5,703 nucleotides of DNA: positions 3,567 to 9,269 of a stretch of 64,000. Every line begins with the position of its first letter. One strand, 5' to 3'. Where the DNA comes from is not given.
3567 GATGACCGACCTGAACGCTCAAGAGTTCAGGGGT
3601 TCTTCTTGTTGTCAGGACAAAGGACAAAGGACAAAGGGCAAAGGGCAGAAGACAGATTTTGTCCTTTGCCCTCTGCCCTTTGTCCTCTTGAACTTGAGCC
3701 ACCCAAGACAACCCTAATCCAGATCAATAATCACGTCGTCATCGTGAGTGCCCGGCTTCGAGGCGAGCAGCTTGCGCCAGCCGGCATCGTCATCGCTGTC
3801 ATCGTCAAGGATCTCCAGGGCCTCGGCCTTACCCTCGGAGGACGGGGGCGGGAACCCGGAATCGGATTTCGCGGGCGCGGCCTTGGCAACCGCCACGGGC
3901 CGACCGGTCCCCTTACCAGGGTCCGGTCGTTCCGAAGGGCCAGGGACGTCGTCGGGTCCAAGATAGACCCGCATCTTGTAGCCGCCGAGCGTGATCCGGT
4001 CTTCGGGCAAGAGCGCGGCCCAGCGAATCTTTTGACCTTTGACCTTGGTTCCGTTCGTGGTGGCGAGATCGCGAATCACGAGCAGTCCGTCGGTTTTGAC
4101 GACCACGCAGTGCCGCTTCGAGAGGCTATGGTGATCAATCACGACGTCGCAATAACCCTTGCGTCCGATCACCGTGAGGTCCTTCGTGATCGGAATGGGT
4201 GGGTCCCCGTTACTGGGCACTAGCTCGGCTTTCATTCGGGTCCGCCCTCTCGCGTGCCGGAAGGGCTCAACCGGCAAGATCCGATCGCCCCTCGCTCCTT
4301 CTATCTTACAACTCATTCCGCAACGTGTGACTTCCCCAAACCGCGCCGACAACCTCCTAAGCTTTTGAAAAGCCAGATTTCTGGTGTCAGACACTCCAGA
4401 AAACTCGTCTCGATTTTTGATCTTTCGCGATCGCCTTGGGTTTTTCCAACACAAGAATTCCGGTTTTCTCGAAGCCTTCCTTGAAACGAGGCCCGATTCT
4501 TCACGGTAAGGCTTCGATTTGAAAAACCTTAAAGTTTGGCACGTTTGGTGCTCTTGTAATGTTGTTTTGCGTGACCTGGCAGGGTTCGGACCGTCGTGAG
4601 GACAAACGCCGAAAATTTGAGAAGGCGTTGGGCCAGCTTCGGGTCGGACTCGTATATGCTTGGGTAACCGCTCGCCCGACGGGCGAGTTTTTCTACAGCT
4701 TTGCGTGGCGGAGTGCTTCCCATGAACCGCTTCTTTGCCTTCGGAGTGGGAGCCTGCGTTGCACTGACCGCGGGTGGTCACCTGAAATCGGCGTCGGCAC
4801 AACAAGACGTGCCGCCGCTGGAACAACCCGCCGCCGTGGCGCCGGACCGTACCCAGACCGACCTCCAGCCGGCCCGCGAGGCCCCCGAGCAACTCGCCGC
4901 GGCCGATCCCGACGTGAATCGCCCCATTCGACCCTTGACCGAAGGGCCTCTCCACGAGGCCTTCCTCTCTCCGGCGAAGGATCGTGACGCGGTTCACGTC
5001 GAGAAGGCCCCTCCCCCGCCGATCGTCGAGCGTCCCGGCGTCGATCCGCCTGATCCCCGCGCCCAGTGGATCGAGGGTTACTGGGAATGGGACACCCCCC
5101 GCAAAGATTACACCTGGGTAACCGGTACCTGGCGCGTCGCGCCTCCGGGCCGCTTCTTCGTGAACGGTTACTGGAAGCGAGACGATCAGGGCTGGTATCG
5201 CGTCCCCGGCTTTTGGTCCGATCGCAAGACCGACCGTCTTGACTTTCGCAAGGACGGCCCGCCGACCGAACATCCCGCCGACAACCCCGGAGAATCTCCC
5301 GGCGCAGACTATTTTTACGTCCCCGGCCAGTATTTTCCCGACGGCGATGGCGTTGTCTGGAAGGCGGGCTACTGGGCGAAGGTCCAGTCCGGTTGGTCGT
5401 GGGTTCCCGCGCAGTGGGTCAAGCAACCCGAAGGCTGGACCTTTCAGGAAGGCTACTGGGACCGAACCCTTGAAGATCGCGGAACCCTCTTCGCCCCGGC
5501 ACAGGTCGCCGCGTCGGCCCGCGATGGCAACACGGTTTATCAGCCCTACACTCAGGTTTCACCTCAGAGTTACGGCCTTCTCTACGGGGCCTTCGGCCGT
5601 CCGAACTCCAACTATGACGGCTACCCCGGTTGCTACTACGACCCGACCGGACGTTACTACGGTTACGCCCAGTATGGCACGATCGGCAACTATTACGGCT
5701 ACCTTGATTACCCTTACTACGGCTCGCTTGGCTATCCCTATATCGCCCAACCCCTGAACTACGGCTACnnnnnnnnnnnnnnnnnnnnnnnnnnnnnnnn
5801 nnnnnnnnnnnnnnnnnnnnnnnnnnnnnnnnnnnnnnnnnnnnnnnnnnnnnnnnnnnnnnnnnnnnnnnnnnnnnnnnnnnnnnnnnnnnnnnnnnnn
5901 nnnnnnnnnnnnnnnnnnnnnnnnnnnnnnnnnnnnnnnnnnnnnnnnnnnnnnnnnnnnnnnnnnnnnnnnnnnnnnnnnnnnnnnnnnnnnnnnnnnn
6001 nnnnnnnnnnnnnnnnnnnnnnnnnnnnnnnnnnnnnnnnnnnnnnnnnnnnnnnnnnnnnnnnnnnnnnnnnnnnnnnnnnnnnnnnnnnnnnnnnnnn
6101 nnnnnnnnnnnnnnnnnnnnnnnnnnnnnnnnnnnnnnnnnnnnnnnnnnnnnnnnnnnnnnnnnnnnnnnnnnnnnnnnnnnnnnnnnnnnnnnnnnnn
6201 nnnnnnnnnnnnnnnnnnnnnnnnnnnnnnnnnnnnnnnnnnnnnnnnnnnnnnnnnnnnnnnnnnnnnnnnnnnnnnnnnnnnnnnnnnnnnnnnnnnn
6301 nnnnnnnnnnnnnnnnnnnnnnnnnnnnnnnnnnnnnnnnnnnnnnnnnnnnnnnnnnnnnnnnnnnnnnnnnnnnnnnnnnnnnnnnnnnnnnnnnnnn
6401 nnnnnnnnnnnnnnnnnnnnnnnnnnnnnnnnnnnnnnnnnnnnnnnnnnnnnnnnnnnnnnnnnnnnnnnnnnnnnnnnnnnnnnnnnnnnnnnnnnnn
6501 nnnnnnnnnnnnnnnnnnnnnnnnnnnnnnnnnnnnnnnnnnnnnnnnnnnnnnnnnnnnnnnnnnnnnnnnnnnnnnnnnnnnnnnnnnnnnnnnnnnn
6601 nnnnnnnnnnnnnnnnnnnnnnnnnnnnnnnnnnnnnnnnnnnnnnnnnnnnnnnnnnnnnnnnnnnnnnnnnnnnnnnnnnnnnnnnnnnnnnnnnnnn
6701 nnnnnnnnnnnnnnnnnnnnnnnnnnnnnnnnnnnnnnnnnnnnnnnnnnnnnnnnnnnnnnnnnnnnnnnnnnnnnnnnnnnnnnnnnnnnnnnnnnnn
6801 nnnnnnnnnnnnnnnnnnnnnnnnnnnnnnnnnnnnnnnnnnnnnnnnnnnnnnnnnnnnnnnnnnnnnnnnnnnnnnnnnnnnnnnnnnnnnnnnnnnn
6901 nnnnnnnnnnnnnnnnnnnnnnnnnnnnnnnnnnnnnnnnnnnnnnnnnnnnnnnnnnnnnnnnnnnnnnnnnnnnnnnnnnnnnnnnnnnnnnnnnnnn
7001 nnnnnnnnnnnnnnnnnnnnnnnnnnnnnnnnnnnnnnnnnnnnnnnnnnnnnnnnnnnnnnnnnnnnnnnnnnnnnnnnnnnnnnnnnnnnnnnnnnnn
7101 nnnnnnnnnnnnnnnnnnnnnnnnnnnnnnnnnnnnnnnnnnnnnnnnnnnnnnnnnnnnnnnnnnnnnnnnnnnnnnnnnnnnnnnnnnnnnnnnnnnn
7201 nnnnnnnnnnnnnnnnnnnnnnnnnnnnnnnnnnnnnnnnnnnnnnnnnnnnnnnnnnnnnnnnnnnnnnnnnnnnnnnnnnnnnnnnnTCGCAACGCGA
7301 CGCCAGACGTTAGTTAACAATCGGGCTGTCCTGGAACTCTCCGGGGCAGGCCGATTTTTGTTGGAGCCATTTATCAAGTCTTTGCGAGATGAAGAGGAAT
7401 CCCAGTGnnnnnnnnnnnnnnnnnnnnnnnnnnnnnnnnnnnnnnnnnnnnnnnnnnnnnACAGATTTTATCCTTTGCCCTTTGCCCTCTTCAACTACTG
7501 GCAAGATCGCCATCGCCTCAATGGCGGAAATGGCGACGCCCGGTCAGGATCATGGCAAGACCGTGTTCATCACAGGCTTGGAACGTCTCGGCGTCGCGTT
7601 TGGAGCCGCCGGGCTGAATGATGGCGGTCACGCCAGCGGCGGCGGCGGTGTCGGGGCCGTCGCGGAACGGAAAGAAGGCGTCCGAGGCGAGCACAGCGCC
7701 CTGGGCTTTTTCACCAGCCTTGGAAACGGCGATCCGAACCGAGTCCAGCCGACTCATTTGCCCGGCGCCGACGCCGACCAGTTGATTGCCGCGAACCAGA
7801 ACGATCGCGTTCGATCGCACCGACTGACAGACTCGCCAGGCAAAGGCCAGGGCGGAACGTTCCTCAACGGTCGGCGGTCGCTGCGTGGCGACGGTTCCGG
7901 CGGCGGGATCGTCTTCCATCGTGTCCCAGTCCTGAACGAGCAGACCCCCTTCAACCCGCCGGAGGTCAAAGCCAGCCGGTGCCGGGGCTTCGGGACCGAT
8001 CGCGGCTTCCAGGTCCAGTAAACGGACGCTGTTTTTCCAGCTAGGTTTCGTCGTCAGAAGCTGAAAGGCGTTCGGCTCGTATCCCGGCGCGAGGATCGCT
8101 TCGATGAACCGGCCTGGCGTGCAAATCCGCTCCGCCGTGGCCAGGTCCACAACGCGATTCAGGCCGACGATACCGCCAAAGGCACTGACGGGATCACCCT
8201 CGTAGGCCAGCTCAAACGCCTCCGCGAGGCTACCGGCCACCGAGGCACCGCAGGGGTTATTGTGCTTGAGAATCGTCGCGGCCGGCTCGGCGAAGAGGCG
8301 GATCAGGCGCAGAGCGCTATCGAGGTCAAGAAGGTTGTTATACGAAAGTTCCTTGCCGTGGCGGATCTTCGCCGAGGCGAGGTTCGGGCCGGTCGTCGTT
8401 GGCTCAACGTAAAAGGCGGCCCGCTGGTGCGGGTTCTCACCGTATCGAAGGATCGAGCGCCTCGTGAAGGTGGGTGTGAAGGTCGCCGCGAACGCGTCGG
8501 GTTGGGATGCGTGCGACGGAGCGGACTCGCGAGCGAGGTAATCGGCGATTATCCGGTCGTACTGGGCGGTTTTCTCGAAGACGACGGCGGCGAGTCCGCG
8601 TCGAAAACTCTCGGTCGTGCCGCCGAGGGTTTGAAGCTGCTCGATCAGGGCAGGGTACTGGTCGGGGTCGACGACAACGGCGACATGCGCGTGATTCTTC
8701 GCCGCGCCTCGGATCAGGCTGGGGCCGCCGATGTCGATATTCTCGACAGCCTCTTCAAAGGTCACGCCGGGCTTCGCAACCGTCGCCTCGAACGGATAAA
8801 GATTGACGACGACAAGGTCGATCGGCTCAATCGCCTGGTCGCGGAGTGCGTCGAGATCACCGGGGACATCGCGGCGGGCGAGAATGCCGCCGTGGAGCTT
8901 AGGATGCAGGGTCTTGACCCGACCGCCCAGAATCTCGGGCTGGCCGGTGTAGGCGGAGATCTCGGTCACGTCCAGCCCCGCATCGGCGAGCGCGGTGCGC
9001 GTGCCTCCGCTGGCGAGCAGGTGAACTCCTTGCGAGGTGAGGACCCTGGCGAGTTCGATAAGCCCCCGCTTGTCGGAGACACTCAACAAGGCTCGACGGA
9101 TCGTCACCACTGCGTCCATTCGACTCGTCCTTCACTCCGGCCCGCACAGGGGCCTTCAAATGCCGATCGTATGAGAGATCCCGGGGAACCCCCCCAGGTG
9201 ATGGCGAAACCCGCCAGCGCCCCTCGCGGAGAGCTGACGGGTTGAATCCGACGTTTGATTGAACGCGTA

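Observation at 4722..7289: Exported ~850-aa protein: YXWGXW repeats fused to extreme Gly/Tyr, GGLNHAG and GGGGHM low-complexity tracts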

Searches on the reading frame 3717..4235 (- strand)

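Call 9: search_protein_families(library=pfam, proteins=[window:3717-4235:-], max_evalue=10)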
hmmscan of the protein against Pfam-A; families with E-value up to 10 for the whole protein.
seq(173 aa): 2 families
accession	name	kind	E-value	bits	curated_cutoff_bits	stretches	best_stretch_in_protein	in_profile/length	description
PF00498.31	FHA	-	1.3e-14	54.8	20.7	1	21-84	1-67/67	FHA domain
PF16697.10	Yop-YscD_cpl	-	1.7e-09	38.2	33.2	1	15-90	13-90/94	Inner membrane component of T3SS, cytoplasmic domain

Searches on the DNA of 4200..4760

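Call 60: search_rna_families(source=window, start=4200, end=4760, threshold=evalue, max_evalue=1)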
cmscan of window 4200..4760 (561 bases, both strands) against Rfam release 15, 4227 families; matches with E-value up to 1: 0.
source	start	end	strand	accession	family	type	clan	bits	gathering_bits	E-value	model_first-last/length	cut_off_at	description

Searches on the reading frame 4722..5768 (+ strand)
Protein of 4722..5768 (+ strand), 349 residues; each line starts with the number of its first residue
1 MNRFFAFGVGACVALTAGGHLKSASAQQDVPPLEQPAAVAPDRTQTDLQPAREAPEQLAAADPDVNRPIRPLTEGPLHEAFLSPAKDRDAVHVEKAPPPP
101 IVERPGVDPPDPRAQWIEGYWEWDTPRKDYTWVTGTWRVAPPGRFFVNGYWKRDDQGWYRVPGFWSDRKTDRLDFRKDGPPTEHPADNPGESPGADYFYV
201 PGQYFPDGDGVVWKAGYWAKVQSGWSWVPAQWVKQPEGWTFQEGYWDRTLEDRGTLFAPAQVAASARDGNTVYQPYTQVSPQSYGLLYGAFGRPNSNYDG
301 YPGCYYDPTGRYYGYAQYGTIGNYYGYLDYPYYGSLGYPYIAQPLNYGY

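Call 9: search_protein_families(library=pfam, proteins=[window:4722-5768:+], max_evalue=10)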
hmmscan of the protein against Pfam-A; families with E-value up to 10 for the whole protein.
seq(349 aa): 1 family
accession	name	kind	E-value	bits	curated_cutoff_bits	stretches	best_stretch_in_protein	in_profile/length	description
PF12779.12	WXXGXW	-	0.0098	16.4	18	4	208-233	1-26/26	WXXGXW repeat (2 copies)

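Call 10: search_protein_families(library=ncbifam, proteins=[window:4722-5768:+], max_evalue=10)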
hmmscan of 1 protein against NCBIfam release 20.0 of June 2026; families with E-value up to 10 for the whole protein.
seq(349 aa): 1 family
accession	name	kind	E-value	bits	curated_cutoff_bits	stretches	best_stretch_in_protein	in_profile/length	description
NF037971.1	lipo_BcpO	exception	0.025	14.8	80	3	97-136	24-61/66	CDI system lipoprotein BcpO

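Call 17: search_protein_representatives(protein=window:4722-5768:+)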
Query: 349 residues. Proteins with E-value up to 0.001 (for the whole library): 2942; up to 1e-10: 1918; up to 1e-30: 782. The best 150 are listed.
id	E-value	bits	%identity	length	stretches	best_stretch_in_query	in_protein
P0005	1.4e-168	577.4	73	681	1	1-349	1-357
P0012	1.9e-161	554.0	70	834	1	10-348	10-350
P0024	9.3e-148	508.9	71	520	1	37-349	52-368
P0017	1.3e-147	508.4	78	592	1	77-349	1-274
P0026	2.0e-145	501.2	65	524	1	5-348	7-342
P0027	5.4e-143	493.2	68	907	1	32-349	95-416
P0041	4.2e-141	487.0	67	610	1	32-349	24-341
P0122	1.1e-137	475.7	66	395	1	32-348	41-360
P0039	2.2e-136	471.4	68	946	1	28-345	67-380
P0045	4.6e-135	467.1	64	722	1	21-349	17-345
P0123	4.6e-132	457.2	72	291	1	50-316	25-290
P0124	1.8e-128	445.4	73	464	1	91-348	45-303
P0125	1.3e-122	426.1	71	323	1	1-269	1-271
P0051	1.3e-118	413.0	61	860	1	67-349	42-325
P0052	1.2e-115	403.2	59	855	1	53-348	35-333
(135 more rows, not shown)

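Call 39: predict_structure(alignment_id=A2)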
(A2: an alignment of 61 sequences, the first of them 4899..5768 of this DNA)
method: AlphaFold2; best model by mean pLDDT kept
length: 290 residues; sequences in the alignment: 61
mean_pLDDT: 84.9   pTM: 0.82
mean pLDDT of the five models: 84.9, 83.8, 81.8, 81.0, 76.9
residues with pLDDT >= 90: 177; 70-90: 63; 50-70: 35; < 50: 15
segments of 3 or more residues with pLDDT < 50: 270-275, 286-290
pLDDT, mean of each block of 10 residues (from residue 1): 75 92 80 96 94 96 94 97 94 97 90 87 89 92 93 95 92 91 93 94 96 96 78 72 68 67 61 48 46
secondary structure, 60 per line:
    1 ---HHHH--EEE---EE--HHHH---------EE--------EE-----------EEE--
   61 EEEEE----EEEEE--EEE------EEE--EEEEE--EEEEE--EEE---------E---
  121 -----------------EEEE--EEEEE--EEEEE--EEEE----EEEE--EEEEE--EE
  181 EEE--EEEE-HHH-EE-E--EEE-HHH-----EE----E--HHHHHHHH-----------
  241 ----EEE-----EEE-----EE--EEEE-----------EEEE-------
elements in order: H4-7 E10-12 H20-23 E56-58 E61-65 E70-74 E77-79 E86-88 E91-95 E98-102 E105-107 E138-141 E144-148 E151-155 E158-161 E166-169 E172-176 E179-183 E186-189 E201-203 H222-229 E245-247 E253-255 E265-268 E280-283

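Call 42: fold_search(model_id=the predicted structure, library=pdb)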
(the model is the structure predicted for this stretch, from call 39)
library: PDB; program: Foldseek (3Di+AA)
matches with E <= 10: 139; with E <= 0.001: 0
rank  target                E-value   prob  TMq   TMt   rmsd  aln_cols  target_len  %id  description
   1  2jz4_MODEL_1_A        1.5e-01  0.10  0.14  0.13  20.2       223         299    9  Putative 32 kDa myrosinase binding protein At3g16450.1 from Arabidopsis thaliana (released 2008-02-19)
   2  8ikj                  1.1e+00  0.03  0.07  0.05  14.6        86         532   17  Cryo-EM structure of the inactive CD97 (released 2024-02-14)
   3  7phw_D                1.3e+00  0.02  0.11  0.10  15.8       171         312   10  PfCyRPA bound to monoclonal antibody Cy.004 Fab fragment (released 2022-02-09)
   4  5ezn_G                1.8e+00  0.02  0.11  0.16  15.6       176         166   10  Crystal Structure of PfCyRPA (released 2016-12-07)
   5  4k15_A                1.9e+00  0.01  0.09  0.15  20.4       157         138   10  2.75 Angstrom Crystal Structure of Hypothetical Protein lmo2686 from Listeria monocytogenes EGD-e (released 2013-04-17)
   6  5aj0_AB               2.1e+00  0.01  0.08  0.06  18.0       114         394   18  Cryo electron microscopy of actively translating human polysomes (POST state). (released 2015-05-20)
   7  8ebb_A                2.1e+00  0.01  0.07  0.10  18.8       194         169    8  Crystal structure of SIX6 from Fusarium oxysporum f. sp. lycopersici (released 2023-06-21)
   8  9xqd_4                2.2e+00  0.02  0.09  0.09  18.7       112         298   11  The structure of outer peripheral region in the phage phiKZ baseplate complex (released 2026-02-11)
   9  5dhx_B                2.5e+00  0.02  0.08  0.10  17.3       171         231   13  HIV-1 Rev NTD dimers with variable crossing angles (released 2016-06-22)
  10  8azw_r                2.5e+00  0.01  0.09  0.07  16.4       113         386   13  Cryo-EM structure of the plant 60S subunit (released 2023-06-07)
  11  4jus_A                2.5e+00  0.01  0.06  0.13  16.3       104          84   15  Crystal structure of a fragment of Human HSPB6 (released 2014-02-05)
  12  6b3o_A                2.6e+00  0.03  0.09  0.08  14.9       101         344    9  Tectonic conformational changes of a coronavirus spike glycoprotein promote membrane fusion (released 2017-10-04)
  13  4jus_B                2.8e+00  0.01  0.07  0.17  16.6       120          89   16  Crystal structure of a fragment of Human HSPB6 (released 2014-02-05)
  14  8vvp_B                2.8e+00  0.01  0.07  0.06  18.1       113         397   18  Codon sampling state obtained from Anisomycin-treated mammalian ribosomes (released 2025-07-30)
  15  9h3g_BS               2.9e+00  0.01  0.08  0.07  16.2       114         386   13  Structure of the Arabidopsis thaliana 80S ribosome in complex with P- and E-site tRNAs and mRNA (released 2026-02-04)
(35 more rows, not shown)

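Call 44: search_solved_structures(query=A2, max_evalue=1)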
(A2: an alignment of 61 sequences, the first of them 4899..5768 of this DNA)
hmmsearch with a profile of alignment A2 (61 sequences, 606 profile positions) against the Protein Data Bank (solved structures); distinct sequences matched with E-value up to 1: 32.
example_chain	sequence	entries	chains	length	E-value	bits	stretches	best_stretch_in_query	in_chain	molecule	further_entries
9y6s_4K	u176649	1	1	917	0.0004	23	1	362-538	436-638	IJAP1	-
9ddm_F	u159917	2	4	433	0.015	17.8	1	385-599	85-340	Tol-Pal system protein TolA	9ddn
9kpz_H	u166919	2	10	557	0.036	16.5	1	385-599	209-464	Ubiquitin-like protein SMT3,Tol-Pal system protein TolA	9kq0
9k49_H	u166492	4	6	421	0.044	16.2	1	385-599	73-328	Tol-Pal system protein TolA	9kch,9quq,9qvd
6zyw_E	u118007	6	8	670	0.099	15.1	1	369-529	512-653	Flagellar outer dynein arm intermediate protein, putative | Dynein intermediate chain DIC3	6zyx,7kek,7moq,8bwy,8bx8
5i4d_A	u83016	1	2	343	0.1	15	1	450-556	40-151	Superantigen-like protein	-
8w41_A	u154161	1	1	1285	0.11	14.9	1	382-550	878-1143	Unconventional myosin-VI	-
9qks_C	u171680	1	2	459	0.12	14.8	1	400-484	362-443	ESX secretion system protein YukC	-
6zmi_CE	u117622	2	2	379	0.12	14.8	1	366-529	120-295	Cell growth-regulating nucleolar protein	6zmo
8hd0_E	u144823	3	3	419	0.2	14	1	368-547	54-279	Murein hydrolase activator EnvC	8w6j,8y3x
22vt_3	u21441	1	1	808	0.25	13.7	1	316-529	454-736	DNA replication licensing factor MCM3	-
7uiu_x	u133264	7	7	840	0.28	13.6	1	384-546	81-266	Translation initiation factor IF-2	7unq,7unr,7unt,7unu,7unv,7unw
6fgz_A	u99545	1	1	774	0.37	13.2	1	382-484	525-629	Dynamin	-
2efk_A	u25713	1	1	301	0.4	13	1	329-474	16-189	Cdc42-interacting protein 4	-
4rm8_A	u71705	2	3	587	0.41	13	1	354-529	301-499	Ezrin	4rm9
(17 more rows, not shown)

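Call 45: search_protein_families(library=pfam, alignment_id=A2, max_evalue=0.01)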
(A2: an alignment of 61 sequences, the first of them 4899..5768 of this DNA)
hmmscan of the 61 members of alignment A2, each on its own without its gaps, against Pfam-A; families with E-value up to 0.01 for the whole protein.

A. member 1, window:4899-5768:+ (290 aa): 1 family
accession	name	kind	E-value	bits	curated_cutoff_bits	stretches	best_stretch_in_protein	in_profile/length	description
PF12779.12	WXXGXW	-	0.0067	16.9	18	1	149-174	1-26/26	WXXGXW repeat (2 copies)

B. families by the number of members that match (of 61 scanned): 2 families
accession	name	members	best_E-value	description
PF12779.12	WXXGXW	39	2.5e-12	WXXGXW repeat (2 copies)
PF06403.16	Lamprin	1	0.0093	Lamprin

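Call 63: find_related_loci(query=window:4899-5768:+, collection=genome_contigs, flank=3000)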
Query window:4899-5768:+ (290 aa) in genome_contigs; peptide patterns used: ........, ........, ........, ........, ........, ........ (x = any residue, [..] = any of these).
186 stretches matched a pattern; 65 encode a relative of the query (tblastn E <= 1e-3); 64 distinct loci.
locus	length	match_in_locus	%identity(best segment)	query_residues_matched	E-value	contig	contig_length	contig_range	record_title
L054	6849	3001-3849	79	5-288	9e-152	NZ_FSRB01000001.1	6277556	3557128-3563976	Singulisphaera sp. GP187, whole genome shotgun sequence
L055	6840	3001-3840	78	5-284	4e-149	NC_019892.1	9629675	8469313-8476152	Singulisphaera acidiphila DSM 18658, complete sequence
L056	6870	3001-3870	79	1-290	1e-145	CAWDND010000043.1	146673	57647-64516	MAG: uncultured Planctomycetaceae bacterium isolate MFD04944.bin.2.71 genome assembly, contig: contig_29343, whole genom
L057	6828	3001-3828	79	9-284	3e-143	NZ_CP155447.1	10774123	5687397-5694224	Singulisphaera sp. Ch08 chromosome, complete genome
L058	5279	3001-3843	78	9-289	2e-143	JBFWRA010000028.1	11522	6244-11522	MAG: Isosphaeraceae bacterium isolate CA_2019_TPBF_196 NODE_23686_length_11522_cov_2.563581_TPBF, whole genome shotgun s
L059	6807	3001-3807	76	2-270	1e-142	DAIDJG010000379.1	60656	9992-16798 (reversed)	MAG TPA_asm: Singulisphaera sp. isolate clean19 k141_834724, whole genome shotgun sequence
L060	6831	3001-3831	75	5-281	4e-143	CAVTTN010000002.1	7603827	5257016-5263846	MAG: uncultured Planctomycetota bacterium isolate MFD09671.bin.2.6 genome assembly, contig: contig_5745, whole genome sh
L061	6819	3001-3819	82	9-281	3e-143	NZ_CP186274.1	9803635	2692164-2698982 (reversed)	Singulisphaera sp. PoT chromosome, complete genome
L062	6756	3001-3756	81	7-258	8e-140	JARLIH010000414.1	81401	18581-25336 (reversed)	MAG: Isosphaeraceae bacterium isolate MAG_BA398 MetaBAT2_Bin_398_Anoxic_k141_2234210, whole genome shotgun sequence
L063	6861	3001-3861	72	1-286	7e-139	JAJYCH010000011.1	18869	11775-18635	MAG: Planctomycetota bacterium isolate BP9.bin39 NODE_5448_length_18869_cov_1.194216, whole genome shotgun sequence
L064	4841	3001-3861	72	1-286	7e-138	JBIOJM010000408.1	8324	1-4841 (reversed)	MAG: Isosphaerales bacterium isolate GcC5-13 k141_1362645_length_8324_cov_19.0000, whole genome shotgun sequence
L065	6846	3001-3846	73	10-290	4e-138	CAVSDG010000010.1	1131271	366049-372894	MAG: uncultured Planctomycetota bacterium isolate MFD02579.bin.2.28 genome assembly, contig: contig_4234, whole genome s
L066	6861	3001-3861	72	1-286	5e-137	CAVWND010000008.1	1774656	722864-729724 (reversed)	MAG: uncultured Planctomycetota bacterium isolate MFD09495.bin.2.75 genome assembly, contig: contig_3981, whole genome s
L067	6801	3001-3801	73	5-270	2e-133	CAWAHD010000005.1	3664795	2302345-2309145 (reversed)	MAG: uncultured Isosphaeraceae bacterium isolate MFD02248.bin.2.64 genome assembly, contig: contig_6699, whole genome sh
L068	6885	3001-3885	74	2-287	5e-132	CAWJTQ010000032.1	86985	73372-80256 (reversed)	MAG: uncultured Isosphaeraceae bacterium isolate MFD04463.bin.2.81 genome assembly, contig: contig_94698, whole genome s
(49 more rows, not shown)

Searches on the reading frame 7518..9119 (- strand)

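Call 9: search_protein_families(library=pfam, proteins=[window:7518-9119:-], max_evalue=10)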
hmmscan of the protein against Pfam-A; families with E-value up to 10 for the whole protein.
window:7518-9119:- (533 aa): 4 families
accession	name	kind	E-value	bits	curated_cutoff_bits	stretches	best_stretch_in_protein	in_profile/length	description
PF01808.24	AICARFT_IMPCHas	-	3e-106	355.8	25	1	139-467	1-311/311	AICARFT/IMPCHase bienzyme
PF02142.27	MGS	-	2.7e-21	75.9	24.1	1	19-133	1-93/94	MGS-like domain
PF18903.5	DUF5659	-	0.15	12.3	23.6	1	177-197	33-53/75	Domain of unknown function (DUF5659)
PF14085.11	DUF4265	-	0.2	12.1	27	1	145-197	53-106/115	Domain of unknown function (DUF4265)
